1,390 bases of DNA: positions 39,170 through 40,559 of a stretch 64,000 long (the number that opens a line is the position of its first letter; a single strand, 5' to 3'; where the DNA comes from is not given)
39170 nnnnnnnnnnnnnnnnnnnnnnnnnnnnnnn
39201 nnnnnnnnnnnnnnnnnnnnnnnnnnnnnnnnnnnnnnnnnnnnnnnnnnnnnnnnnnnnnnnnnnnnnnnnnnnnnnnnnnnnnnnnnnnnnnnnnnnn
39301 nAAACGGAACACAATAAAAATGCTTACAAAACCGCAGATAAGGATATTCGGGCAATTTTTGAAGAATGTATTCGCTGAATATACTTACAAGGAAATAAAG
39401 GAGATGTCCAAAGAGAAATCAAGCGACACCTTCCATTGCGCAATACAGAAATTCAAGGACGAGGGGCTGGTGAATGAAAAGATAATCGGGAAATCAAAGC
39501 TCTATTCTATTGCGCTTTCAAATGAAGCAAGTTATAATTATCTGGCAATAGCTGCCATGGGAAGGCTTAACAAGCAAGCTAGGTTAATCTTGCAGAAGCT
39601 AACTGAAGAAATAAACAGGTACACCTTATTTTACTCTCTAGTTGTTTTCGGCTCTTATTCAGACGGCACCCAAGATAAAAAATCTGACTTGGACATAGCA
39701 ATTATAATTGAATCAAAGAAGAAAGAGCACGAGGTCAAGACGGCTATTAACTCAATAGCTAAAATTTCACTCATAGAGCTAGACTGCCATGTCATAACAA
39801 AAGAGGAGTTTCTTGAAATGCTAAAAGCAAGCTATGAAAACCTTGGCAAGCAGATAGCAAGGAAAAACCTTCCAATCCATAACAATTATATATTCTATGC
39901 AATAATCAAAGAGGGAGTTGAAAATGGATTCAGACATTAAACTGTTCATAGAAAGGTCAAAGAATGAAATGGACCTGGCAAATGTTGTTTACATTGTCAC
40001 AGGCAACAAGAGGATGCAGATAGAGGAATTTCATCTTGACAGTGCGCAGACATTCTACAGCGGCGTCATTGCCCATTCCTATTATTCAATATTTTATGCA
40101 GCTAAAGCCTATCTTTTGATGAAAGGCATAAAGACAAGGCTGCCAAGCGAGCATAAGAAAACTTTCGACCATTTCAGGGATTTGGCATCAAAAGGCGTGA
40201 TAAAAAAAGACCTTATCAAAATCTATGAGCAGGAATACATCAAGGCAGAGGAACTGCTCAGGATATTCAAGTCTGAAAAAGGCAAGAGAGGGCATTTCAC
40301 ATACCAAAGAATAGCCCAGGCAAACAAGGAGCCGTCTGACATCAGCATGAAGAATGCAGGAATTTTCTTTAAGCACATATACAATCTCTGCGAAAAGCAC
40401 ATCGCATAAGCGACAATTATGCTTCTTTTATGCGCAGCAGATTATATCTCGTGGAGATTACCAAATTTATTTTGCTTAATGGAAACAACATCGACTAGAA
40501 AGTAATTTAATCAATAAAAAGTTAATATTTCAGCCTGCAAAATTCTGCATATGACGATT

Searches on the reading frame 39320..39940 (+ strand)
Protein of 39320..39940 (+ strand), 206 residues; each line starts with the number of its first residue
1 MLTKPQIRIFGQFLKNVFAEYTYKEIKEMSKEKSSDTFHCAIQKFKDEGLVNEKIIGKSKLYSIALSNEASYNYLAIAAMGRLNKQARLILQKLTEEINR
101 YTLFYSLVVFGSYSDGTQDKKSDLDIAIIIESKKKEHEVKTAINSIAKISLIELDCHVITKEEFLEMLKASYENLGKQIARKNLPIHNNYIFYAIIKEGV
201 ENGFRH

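Call 9: search_protein_families(library=pfam, proteins=[window:39320-39940:+])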
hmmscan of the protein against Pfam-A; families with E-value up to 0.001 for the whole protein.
window:39320-39940:+ (206 aa): 3 families
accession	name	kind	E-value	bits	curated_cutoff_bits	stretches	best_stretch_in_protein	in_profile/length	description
PF01909.29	NTP_transf_2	-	3.1e-09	37.5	21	1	98-164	8-79/93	Nucleotidyltransferase domain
PF18765.7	Polbeta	-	2.2e-08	34.6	26.9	1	92-166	1-68/93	Polymerase beta, Nucleotidyltransferase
PF22600.2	MTPAP-like_central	-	2.1e-05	25.1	27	1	85-150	20-84/139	Poly(A) RNA polymerase, mitochondrial-like, central palm domain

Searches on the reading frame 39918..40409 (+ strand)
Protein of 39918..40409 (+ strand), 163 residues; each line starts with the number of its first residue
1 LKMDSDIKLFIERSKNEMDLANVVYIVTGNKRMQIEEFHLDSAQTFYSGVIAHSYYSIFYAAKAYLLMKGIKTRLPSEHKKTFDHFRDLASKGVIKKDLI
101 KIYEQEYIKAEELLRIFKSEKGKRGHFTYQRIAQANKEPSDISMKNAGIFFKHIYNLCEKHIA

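Call 9: search_protein_families(library=pfam, proteins=[window:39918-40409:+])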
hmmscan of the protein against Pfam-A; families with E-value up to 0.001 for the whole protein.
window:39918-40409:+ (163 aa): 1 family
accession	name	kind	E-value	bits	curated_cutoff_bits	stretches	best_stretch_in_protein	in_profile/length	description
PF05168.19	HEPN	-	0.0006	20.4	22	1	42-75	19-50/117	HEPN domain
